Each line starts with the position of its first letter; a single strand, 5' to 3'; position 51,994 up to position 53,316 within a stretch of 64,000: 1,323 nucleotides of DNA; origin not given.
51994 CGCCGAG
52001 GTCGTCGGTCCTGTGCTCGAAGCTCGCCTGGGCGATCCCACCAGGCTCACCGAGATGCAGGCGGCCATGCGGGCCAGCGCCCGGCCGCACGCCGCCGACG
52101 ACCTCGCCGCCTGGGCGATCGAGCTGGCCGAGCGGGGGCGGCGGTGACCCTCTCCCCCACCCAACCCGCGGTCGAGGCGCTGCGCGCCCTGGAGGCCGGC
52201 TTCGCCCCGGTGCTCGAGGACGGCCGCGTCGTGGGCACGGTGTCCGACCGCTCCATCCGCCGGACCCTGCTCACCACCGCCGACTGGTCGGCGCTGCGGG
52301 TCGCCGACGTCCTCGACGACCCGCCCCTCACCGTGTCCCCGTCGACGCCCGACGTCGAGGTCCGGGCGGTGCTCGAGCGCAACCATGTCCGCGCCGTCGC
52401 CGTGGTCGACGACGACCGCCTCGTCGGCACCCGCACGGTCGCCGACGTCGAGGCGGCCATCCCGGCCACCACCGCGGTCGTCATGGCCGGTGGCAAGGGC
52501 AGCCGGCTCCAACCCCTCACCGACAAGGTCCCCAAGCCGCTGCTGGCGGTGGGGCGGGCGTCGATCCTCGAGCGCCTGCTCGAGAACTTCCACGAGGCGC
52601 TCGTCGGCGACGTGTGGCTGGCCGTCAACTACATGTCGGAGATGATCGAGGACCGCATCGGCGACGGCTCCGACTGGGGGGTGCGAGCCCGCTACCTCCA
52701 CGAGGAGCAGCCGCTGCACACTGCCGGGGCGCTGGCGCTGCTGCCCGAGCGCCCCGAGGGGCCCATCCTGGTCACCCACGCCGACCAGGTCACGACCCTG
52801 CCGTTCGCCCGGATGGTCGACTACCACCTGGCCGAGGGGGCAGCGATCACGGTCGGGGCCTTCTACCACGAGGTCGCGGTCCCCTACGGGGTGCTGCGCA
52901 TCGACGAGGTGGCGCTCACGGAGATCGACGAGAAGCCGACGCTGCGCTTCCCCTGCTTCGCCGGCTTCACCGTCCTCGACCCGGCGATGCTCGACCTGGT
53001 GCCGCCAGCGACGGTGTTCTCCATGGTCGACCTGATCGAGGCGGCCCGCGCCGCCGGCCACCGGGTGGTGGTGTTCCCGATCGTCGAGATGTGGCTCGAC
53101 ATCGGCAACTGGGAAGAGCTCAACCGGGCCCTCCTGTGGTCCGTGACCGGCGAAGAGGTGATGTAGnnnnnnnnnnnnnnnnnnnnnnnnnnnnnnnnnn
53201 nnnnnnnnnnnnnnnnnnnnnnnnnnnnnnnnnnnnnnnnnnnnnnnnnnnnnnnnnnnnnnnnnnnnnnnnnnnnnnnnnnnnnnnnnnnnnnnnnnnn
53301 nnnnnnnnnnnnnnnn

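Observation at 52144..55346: Nucleotide-sugar module and AI-2E permease translationally coupled to murG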

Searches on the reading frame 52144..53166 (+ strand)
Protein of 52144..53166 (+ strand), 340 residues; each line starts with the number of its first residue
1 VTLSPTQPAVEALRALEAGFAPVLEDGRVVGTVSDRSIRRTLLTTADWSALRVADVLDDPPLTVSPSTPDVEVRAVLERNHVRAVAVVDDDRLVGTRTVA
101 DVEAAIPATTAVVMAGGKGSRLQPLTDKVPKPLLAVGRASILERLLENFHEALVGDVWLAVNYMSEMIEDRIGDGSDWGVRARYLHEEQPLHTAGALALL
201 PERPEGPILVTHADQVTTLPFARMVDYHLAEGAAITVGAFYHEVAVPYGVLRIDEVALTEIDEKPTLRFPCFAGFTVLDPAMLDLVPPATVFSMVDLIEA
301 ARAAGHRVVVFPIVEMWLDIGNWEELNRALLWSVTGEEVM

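Call 3: search_protein_families(library=pfam, proteins=[window:52144-53166:+])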
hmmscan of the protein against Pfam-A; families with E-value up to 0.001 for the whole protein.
window:52144-53166:+ (340 aa): 3 families
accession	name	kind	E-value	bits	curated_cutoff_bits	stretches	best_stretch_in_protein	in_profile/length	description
PF00483.29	NTP_transferase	-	1.8e-30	106.8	21.2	1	111-329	2-238/245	Nucleotidyl transferase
PF00571.33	CBS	-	1.7e-12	47.9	24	2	53-96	1-45/57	CBS domain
PF12804.13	NTP_transf_3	-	1.6e-08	35.3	27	1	111-237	1-120/160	MobA-like NTP transferase domain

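Call 4: search_protein_families(library=ncbifam, proteins=[window:52144-53166:+])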
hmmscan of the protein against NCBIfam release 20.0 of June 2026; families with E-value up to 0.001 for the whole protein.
window:52144-53166:+ (340 aa): 25 families
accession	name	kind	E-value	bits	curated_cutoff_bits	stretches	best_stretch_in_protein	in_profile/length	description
NF045761.1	NAMPUrTaseMurU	equivalog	1.7e-28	100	250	1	111-328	3-222/226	N-acetylmuramate alpha-1-phosphate uridylyltransferase MurU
TIGR03992.1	Arch_glmU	subfamily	5.1e-27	94.8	292.1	1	110-326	2-221/393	bifunctional sugar-1-phosphate nucleotidylyltransferase/acetyltransferase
NF052502.1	man1P_GTase_Rv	exception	1.4e-25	89.9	440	1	110-328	2-225/352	mannose-1-phosphate guanylyltransferase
NF041313.1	UDPGP_AglF_Halo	equivalog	3.1e-19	69.3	400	1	110-328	2-229/234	UTP--glucose-1-phosphate uridylyltransferase AglF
TIGR01208.1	rmlA_long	equivalog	8.8e-13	47.9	320.25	1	111-326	2-227/353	glucose-1-phosphate thymidylyltransferase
TIGR02091.1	glgC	equivalog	5.9e-12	45.3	424.9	1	110-178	2-69/364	glucose-1-phosphate adenylyltransferase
NF002023.0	PRK00844.1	subfamily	6.1e-12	45.1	458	1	110-173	8-72/408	glucose-1-phosphate adenylyltransferase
NF001947.0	PRK00725.1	subfamily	7.1e-12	44.8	470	1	104-175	12-84/426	glucose-1-phosphate adenylyltransferase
TIGR02623.1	G1P_cyt_trans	equivalog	4.5e-11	42.7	300.25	1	206-292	120-206/255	glucose-1-phosphate cytidylyltransferase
NF003670.0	PRK05293.1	equivalog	5.8e-11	41.9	470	1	110-181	6-78/382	glucose-1-phosphate adenylyltransferase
NF049965.1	GlMnHpPGnyltfHddC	equivalog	7.1e-11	42.2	300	1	110-199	2-90/221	D-glycero-D-manno-heptose 1-phosphate guanosyltransferase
NF041173.1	Sug_nt_acttase_Thmprot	equivalog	5.4e-09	35.5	600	1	111-324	3-219/405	bifunctional sugar-1-phosphate nucleotidylyltransferase/acetyltransferase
NF002772.0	PRK02862.1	equivalog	4.6e-08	32.2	537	0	207-266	118-180/429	glucose-1-phosphate adenylyltransferase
TIGR01207.1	rmlA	equivalog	1.2e-07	31.1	360.65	1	112-266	3-161/286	glucose-1-phosphate thymidylyltransferase RfbA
NF045697.1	MurNAcPUrMurU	equivalog_domain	2.3e-07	30.5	370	1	112-216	1-106/229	N-acetylmuramate alpha-1-phosphate uridylyltransferase MurU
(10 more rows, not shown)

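Call 6: find_encoding_contigs(protein=window:52144-53166:+, flank=10000, max_places=6)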
Protein window:52144-53166:+ (340 aa): 1 contig read that carries it; 1 place shown.
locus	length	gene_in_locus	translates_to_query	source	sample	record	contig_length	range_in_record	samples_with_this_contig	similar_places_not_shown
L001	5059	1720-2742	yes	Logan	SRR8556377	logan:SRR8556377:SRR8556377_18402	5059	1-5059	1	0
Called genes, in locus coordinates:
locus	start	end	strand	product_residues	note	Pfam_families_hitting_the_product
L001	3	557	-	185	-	?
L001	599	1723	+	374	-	PF03033:Glyco_transf_28, PF04101:Glyco_tran_28_C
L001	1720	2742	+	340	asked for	PF00571:CBS (weak), PF00483:NTP_transferase, PF12804:NTP_transf_3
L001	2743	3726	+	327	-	PF00106:adh_short, PF01073:3Beta_HSD, PF01370:Epimerase, PF02719:Polysacc_synt_2, PF04321:RmlD_sub_bind, PF05368:NmrA, PF16363:GDP_Man_Dehyd, PF13460:NAD_binding_10, +1 more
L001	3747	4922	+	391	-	PF01594:AI-2E_transport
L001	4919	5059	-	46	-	?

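Call 7: find_homologous_proteins(query=window:52144-53166:+)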
Query window:52144-53166:+ (340 aa): 544 proteins with E <= 0.001 among 8000 candidates; the best 120 are listed.
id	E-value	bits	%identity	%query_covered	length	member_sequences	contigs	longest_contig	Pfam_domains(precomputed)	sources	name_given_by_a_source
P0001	1.1e-201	687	93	100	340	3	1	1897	PF00483.30,PF00571.34,PF12804.14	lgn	-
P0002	2.1e-169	581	79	99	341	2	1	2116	PF00483.30,PF00571.34,PF12804.14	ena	-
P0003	1.3e-167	575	77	100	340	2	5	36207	PF00483.30,PF00571.34,PF12804.14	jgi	jgi:dTDP-glucose pyrophosphorylase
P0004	8.4e-164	563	76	99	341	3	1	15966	PF00483.30,PF00571.34,PF12804.14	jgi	jgi:dTDP-glucose pyrophosphorylase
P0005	1.5e-163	562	77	99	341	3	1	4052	PF00483.30,PF00571.34,PF12804.14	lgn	-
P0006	2.2e-138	479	69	95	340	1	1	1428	PF00483.30,PF00571.34,PF12804.14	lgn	-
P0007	3.4e-138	479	67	99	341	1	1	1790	PF00483.30,PF00571.34,PF12804.14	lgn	-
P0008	5.8e-137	475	76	83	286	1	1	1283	PF00483.30,PF12804.14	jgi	jgi:NDP-sugar pyrophosphorylase family protein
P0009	1.5e-132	460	66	100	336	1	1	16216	PF00483.30,PF00571.34,PF12804.14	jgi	jgi:dTDP-glucose pyrophosphorylase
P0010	2.1e-131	456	65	100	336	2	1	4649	PF00483.30,PF00571.34,PF12804.14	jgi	jgi:dTDP-glucose pyrophosphorylase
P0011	2.2e-126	440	64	100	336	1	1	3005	PF00483.30,PF00571.34,PF12804.14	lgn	-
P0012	5.3e-122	425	61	100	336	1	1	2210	PF00483.30,PF00571.34,PF12804.14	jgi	jgi:dTDP-glucose pyrophosphorylase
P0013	2.0e-113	397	55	100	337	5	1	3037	PF00483.30,PF00571.34,PF12804.14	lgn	-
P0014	3.6e-113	396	56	100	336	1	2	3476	PF00483.30,PF00571.34,PF12804.14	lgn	-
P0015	7.1e-112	392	55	100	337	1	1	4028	PF00483.30,PF00571.34,PF12804.14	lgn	-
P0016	4.7e-111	390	58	100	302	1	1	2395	PF00483.30,PF12804.14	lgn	-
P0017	8.7e-111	389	58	100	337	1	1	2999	PF00483.30,PF00571.34,PF12804.14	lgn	-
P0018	1.6e-110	388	58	100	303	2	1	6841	PF00483.30,PF12804.14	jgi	jgi:NDP-sugar pyrophosphorylase family protein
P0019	2.0e-110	387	55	100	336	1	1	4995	PF00483.30,PF00571.34,PF12804.14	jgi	-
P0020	1.3e-109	385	57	100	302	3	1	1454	PF00483.30,PF12804.14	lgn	-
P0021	7.7e-109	382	56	99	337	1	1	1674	PF00483.30,PF00571.34,PF12804.14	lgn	-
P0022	8.9e-109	382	57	100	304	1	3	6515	PF00483.30,PF12804.14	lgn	-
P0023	2.9e-108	380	57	100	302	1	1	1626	PF00483.30,PF12804.14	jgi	jgi:NDP-sugar pyrophosphorylase family protein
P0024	3.1e-108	380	53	99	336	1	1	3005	PF00483.30,PF00571.34,PF12804.14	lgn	-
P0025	3.3e-108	380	57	100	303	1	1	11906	PF00483.30,PF12804.14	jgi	jgi:NDP-sugar pyrophosphorylase family protein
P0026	5.6e-108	379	54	100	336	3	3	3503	PF00483.30,PF00571.34,PF12804.14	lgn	-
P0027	1.0e-107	379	57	100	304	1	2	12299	PF00483.30,PF12804.14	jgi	jgi:NDP-sugar pyrophosphorylase family protein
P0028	1.2e-107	378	56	100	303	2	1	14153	PF00483.30,PF12804.14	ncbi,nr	ncbi:MAG: hddC [Actinomycetia bacterium]|nr:hddC [Actinomycetes bacterium]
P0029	1.7e-107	378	57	92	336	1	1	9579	PF00483.30,PF12804.14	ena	-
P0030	1.9e-107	378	56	100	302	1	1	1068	PF00483.30,PF12804.14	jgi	jgi:NDP-sugar pyrophosphorylase family protein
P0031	2.1e-107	377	57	97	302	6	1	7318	PF00483.30,PF12804.14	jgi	jgi:NDP-sugar pyrophosphorylase family protein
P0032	4.1e-107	377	56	99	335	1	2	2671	PF00483.30,PF00571.34,PF12804.14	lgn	-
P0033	7.5e-107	376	56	100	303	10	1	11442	PF00483.30,PF12804.14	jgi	jgi:NDP-sugar pyrophosphorylase family protein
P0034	8.1e-107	376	52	100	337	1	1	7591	PF00483.30,PF00571.34,PF12804.14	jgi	jgi:dTDP-glucose pyrophosphorylase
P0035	1.3e-106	375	56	100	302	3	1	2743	PF00483.30,PF12804.14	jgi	jgi:NDP-sugar pyrophosphorylase family protein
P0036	1.5e-106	375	54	96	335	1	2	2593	PF00483.30,PF00571.34,PF12804.14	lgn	-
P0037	1.9e-106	374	54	95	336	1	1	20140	PF00483.30,PF00571.34,PF12804.14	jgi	jgi:dTDP-glucose pyrophosphorylase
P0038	2.8e-106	374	54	100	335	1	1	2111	PF00483.30,PF00571.34,PF12804.14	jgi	-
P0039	4.7e-106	373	54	100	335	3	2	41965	PF00483.30,PF00571.34,PF12804.14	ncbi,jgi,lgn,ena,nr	ncbi:MAG TPA: sugar phosphate nucleotidyltransferase [Acidimicrobiales bacterium]|nr:sugar phosphate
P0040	1.0e-105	372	55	100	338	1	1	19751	PF00483.30,PF00571.34,PF12804.14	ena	-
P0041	1.2e-105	372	55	100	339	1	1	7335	PF00483.30,PF00571.34,PF12804.14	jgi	jgi:dTDP-glucose pyrophosphorylase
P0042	1.4e-105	372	56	100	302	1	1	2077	PF00483.30,PF12804.14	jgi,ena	-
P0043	1.4e-105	372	56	100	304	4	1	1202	PF00483.30,PF12804.14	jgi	jgi:NDP-sugar pyrophosphorylase family protein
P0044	1.5e-105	371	52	99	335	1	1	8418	PF00483.30,PF00571.34,PF12804.14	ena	-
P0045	2.0e-105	371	55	99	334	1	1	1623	PF00483.30,PF00571.34,PF12804.14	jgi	jgi:dTDP-glucose pyrophosphorylase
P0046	3.4e-105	370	57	100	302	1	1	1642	PF00483.30,PF12804.14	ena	-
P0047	3.5e-105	370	54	99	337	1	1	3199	PF00483.30,PF00571.34,PF12804.14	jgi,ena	-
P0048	4.4e-105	370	53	100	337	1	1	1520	PF00483.30,PF00571.34,PF12804.14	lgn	-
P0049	4.6e-105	370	55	100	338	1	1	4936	PF00483.30,PF12804.14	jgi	jgi:dTDP-glucose pyrophosphorylase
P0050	5.7e-105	369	54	99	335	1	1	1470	PF00483.30,PF00571.34,PF12804.14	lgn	-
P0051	9.5e-105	369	54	94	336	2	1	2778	PF00483.30,PF12804.14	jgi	jgi:dTDP-glucose pyrophosphorylase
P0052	1.1e-104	369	55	99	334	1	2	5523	PF00483.30,PF00571.34,PF12804.14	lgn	-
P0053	2.0e-104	368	53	99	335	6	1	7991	PF00483.30,PF00571.34,PF12804.14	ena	-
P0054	2.1e-104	368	53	100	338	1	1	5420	PF00483.30,PF12804.14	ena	-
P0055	2.4e-104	367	54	97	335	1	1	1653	PF00483.30,PF00571.34,PF12804.14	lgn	-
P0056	3.4e-104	367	52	99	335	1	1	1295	PF00483.30,PF00571.34,PF12804.14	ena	-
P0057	5.3e-104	366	52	99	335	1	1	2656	PF00483.30,PF00571.34,PF12804.14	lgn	-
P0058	7.0e-104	366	57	95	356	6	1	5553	PF00483.30,PF00571.34,PF12804.14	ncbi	-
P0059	8.2e-104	366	57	94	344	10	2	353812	PF00483.30,PF00571.34,PF12804.14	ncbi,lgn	-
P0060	8.5e-104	366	57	100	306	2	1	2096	PF00483.30,PF12804.14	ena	-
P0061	1.2e-103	365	55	99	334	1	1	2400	PF00483.30,PF00571.34,PF12804.14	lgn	-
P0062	1.5e-103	365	56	100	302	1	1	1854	PF00483.30,PF12804.14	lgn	-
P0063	4.7e-103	363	53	99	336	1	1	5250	PF00483.30,PF00571.34,PF12804.14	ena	-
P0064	5.3e-103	363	56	100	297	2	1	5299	PF00483.30,PF12804.14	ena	-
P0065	6.2e-103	363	55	100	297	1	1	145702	PF00483.30,PF12804.14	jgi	jgi:NDP-sugar pyrophosphorylase family protein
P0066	1.1e-102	362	56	97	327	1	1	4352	PF00483.30,PF12804.14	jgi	jgi:NDP-sugar pyrophosphorylase family protein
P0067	2.2e-102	361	58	93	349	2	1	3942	PF00483.30,PF00571.34,PF12804.14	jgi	jgi:dTDP-glucose pyrophosphorylase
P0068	3.0e-102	361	56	100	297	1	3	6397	PF00483.30,PF12804.14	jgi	jgi:NDP-sugar pyrophosphorylase family protein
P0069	4.0e-102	360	57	100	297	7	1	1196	PF00483.30,PF12804.14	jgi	jgi:NDP-sugar pyrophosphorylase family protein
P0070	7.2e-102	359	54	100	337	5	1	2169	PF00483.30,PF00571.34,PF12804.14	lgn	-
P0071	8.0e-102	359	55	100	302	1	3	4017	PF00483.30,PF12804.14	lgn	-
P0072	8.8e-102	359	56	100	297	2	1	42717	PF00483.30,PF12804.14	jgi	jgi:NDP-sugar pyrophosphorylase family protein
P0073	1.0e-101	359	55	98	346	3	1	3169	PF00483.30,PF00571.34,PF12804.14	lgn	-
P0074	1.0e-101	359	55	100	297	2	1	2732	PF00483.30,PF12804.14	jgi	-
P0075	1.1e-101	359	56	92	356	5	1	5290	PF00483.30,PF00571.34,PF12804.14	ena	-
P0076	1.2e-101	359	53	99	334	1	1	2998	PF00483.30,PF00571.34,PF12804.14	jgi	jgi:dTDP-glucose pyrophosphorylase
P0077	1.2e-101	359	57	92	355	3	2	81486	PF00483.30,PF00571.34,PF12804.14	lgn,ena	-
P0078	2.1e-101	358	62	85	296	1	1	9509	PF00483.30,PF12804.14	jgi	jgi:NDP-sugar pyrophosphorylase family protein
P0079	2.1e-101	358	57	92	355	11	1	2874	PF00483.30,PF00571.34,PF12804.14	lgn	-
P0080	2.6e-101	358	56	100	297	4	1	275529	PF00483.30,PF12804.14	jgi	jgi:NDP-sugar pyrophosphorylase family protein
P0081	2.6e-101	358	56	92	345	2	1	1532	PF00483.30,PF00571.34,PF12804.14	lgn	-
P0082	4.3e-101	357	70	69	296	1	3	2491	PF00483.30,PF12804.14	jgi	jgi:NDP-sugar pyrophosphorylase family protein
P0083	4.8e-101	357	55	99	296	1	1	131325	PF00483.30,PF12804.14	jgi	jgi:NDP-sugar pyrophosphorylase family protein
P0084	5.1e-101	357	54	100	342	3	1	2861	PF00483.30,PF00571.34,PF12804.14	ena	-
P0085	5.4e-101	356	55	100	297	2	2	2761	PF00483.30,PF12804.14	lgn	-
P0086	6.6e-101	356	55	100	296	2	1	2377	PF00483.30,PF12804.14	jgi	jgi:NDP-sugar pyrophosphorylase family protein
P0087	6.9e-101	356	53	94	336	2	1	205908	PF00483.30,PF00571.34,PF12804.14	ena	-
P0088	8.8e-101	356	57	92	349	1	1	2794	PF00483.30,PF00571.34,PF12804.14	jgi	jgi:dTDP-glucose pyrophosphorylase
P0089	1.6e-100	355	55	100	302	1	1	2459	PF00483.30,PF12804.14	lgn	-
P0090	2.0e-100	355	52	100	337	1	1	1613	PF00483.30,PF00571.34,PF12804.14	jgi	jgi:dTDP-glucose pyrophosphorylase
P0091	2.6e-100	354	69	68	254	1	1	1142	PF00483.30,PF12804.14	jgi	jgi:NDP-sugar pyrophosphorylase family protein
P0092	3.5e-100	354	55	99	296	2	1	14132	PF00483.30,PF12804.14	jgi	jgi:NDP-sugar pyrophosphorylase family protein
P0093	3.6e-100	354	56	95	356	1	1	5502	PF00483.30,PF00571.34,PF12804.14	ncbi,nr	ncbi:MAG: nucleotidyltransferase family protein [Actinomycetota bacterium]|nr:nucleotidyltransferase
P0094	8.3e-100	353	57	92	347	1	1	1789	PF00483.30,PF00571.34,PF12804.14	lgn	-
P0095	8.5e-100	353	56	100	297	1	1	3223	PF00483.30,PF12804.14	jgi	-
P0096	1.6e-99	352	56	99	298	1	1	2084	PF00483.30,PF12804.14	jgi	jgi:NDP-sugar pyrophosphorylase family protein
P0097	2.5e-99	351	55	95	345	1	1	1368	PF00483.30,PF00571.34,PF12804.14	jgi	jgi:dTDP-glucose pyrophosphorylase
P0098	9.9e-99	349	58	94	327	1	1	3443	PF00483.30,PF12804.14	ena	-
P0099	1.3e-98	349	56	92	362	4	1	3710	PF00483.30,PF00571.34,PF12804.14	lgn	-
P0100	2.5e-98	348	56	92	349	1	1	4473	PF00483.30,PF00571.34,PF12804.14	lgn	-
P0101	2.6e-98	348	54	92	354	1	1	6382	PF00483.30,PF00571.34,PF12804.14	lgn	-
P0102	4.7e-98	347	57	92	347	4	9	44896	PF00483.30,PF00571.34,PF12804.14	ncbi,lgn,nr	ncbi:MAG: nucleotidyltransferase family protein [Actinomycetota bacterium]|nr:nucleotidyltransferase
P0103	4.8e-98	347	54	100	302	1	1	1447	PF00483.30,PF12804.14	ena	-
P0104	5.0e-98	347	53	100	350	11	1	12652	PF00483.30,PF00571.34,PF12804.14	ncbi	ncbi:nucleotidyltransferase family protein [soil metagenome]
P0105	5.4e-98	347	51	100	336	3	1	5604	PF00483.30,PF12804.14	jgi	jgi:dTDP-glucose pyrophosphorylase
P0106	7.3e-98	346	55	100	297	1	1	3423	PF00483.30,PF12804.14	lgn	-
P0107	9.9e-98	346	54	100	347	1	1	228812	PF00483.30,PF00571.34,PF12804.14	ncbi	-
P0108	1.4e-97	345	55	92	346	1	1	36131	PF00483.30,PF00571.34,PF12804.14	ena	-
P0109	1.4e-97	345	53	100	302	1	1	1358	PF00483.30,PF12804.14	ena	-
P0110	1.6e-97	345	57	92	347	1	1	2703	PF00483.30,PF00571.34,PF12804.14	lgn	-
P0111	2.4e-97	344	53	100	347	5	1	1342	PF00483.30,PF00571.34,PF12804.14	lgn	-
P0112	3.6e-97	344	58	92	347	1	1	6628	PF00483.30,PF00571.34,PF12804.14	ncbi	-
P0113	5.7e-97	343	52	91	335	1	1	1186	PF00483.30,PF00571.34,PF12804.14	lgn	-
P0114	4.9e-96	340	68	67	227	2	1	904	PF00483.30,PF12804.14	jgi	jgi:NDP-sugar pyrophosphorylase family protein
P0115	5.5e-96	340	55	91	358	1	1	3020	PF00483.30,PF00571.34,PF12804.14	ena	-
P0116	7.8e-96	339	52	100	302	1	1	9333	PF00483.30,PF12804.14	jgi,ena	-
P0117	8.4e-96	339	55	94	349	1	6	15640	PF00483.30,PF12804.14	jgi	jgi:dTDP-glucose pyrophosphorylase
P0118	9.7e-96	339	54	92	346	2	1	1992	PF00483.30,PF00571.34,PF12804.14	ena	-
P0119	1.0e-95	339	50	100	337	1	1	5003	PF00483.30,PF00571.34,PF12804.14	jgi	jgi:dTDP-glucose pyrophosphorylase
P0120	3.5e-94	334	66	66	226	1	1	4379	PF00483.30,PF12804.14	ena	-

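Call 8: find_encoding_contigs(protein=P0003, flank=10000, max_places=2)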
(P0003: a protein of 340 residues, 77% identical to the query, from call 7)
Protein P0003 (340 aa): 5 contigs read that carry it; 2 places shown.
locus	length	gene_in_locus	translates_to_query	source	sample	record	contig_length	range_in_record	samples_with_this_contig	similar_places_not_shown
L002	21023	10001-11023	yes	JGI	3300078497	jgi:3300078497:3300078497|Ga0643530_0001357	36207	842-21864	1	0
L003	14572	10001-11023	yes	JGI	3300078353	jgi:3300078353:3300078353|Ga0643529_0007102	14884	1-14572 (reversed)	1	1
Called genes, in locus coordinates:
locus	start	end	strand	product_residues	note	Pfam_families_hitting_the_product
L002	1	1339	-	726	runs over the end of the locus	?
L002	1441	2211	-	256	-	PF05103:DivIVA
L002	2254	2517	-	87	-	PF02325:CCB3_YggT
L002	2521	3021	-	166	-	PF04472:SepF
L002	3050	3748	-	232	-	PF01168:Ala_racemase_N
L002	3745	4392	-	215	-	PF02578:Cu-oxidase_4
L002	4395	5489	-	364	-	PF00091:Tubulin, PF12327:FtsZ_C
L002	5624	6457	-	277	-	PF08478:POTRA_1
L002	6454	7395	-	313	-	PF01565:FAD_binding_4, PF02873:MurB_C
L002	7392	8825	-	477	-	PF01225:Mur_ligase, PF08245:Mur_ligase_M, PF02875:Mur_ligase_C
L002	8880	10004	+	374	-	PF03033:Glyco_transf_28, PF04101:Glyco_tran_28_C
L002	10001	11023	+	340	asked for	PF00571:CBS (weak), PF00483:NTP_transferase, PF12804:NTP_transf_3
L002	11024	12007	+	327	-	PF01073:3Beta_HSD, PF01370:Epimerase, PF02719:Polysacc_synt_2, PF04321:RmlD_sub_bind, PF05368:NmrA, PF07993:NAD_binding_4, PF16363:GDP_Man_Dehyd, PF13460:NAD_binding_10, +1 more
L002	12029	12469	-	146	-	PF09557:DUF2382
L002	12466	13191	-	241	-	-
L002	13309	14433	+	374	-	PF01594:AI-2E_transport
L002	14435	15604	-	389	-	PF01098:FTSW_RODA_SPOVE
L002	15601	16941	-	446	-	PF01266:DAO (weak), PF21799:MurD-like_N, PF08245:Mur_ligase_M, PF02875:Mur_ligase_C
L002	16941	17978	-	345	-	PF00953:Glycos_transf_4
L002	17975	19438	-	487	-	PF01225:Mur_ligase, PF08245:Mur_ligase_M, PF02875:Mur_ligase_C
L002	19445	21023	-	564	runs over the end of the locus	PF03717:PBP_dimer, PF00905:Transpeptidase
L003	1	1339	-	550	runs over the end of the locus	?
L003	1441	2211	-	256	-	PF05103:DivIVA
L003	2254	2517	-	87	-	PF02325:CCB3_YggT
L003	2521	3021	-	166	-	PF04472:SepF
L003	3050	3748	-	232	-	PF01168:Ala_racemase_N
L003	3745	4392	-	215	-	PF02578:Cu-oxidase_4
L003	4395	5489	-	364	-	PF00091:Tubulin, PF12327:FtsZ_C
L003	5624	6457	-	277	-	PF08478:POTRA_1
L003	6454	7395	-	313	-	PF01565:FAD_binding_4, PF02873:MurB_C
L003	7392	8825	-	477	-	PF01225:Mur_ligase, PF08245:Mur_ligase_M, PF02875:Mur_ligase_C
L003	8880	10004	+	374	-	PF03033:Glyco_transf_28, PF04101:Glyco_tran_28_C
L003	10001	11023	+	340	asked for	PF00571:CBS (weak), PF00483:NTP_transferase, PF12804:NTP_transf_3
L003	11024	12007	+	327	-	PF01073:3Beta_HSD, PF01370:Epimerase, PF02719:Polysacc_synt_2, PF04321:RmlD_sub_bind, PF05368:NmrA, PF07993:NAD_binding_4, PF16363:GDP_Man_Dehyd, PF13460:NAD_binding_10, +1 more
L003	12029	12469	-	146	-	PF09557:DUF2382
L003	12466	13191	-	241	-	-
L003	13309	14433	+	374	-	PF01594:AI-2E_transport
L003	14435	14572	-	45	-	PF01098:FTSW_RODA_SPOVE (weak)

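Call 9: find_encoding_contigs(protein=P0009, flank=10000, max_places=2)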
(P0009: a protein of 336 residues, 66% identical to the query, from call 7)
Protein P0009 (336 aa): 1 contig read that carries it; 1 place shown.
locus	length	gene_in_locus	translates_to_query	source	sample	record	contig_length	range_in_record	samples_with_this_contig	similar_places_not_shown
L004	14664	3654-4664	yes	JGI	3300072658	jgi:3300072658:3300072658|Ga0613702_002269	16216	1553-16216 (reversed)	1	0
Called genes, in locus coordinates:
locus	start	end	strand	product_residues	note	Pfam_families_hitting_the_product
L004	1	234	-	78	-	?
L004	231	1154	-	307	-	PF01565:FAD_binding_4, PF02873:MurB_C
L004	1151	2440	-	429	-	PF01225:Mur_ligase, PF08245:Mur_ligase_M, PF02875:Mur_ligase_C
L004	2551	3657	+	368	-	PF03033:Glyco_transf_28, PF04101:Glyco_tran_28_C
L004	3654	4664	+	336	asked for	PF00571:CBS (faint), PF00483:NTP_transferase, PF12804:NTP_transf_3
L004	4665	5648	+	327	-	PF00106:adh_short (weak), PF01073:3Beta_HSD, PF01370:Epimerase, PF02719:Polysacc_synt_2, PF04321:RmlD_sub_bind, PF16363:GDP_Man_Dehyd, PF13460:NAD_binding_10, PF07993:NAD_binding_4, +1 more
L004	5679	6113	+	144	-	-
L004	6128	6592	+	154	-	PF01243:PNPOx_N, PF12900:Pyridox_ox_2 (weak)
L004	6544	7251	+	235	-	-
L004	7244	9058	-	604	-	-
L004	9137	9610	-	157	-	PF06271:RDD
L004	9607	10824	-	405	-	PF01098:FTSW_RODA_SPOVE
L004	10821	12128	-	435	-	PF01262:AlaDh_PNT_C (faint), PF01266:DAO, PF21799:MurD-like_N, PF08245:Mur_ligase_M, PF02875:Mur_ligase_C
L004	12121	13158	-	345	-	PF10555:MraY_sig1 (weak), PF00953:Glycos_transf_4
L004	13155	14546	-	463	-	PF01225:Mur_ligase, PF08245:Mur_ligase_M, PF02875:Mur_ligase_C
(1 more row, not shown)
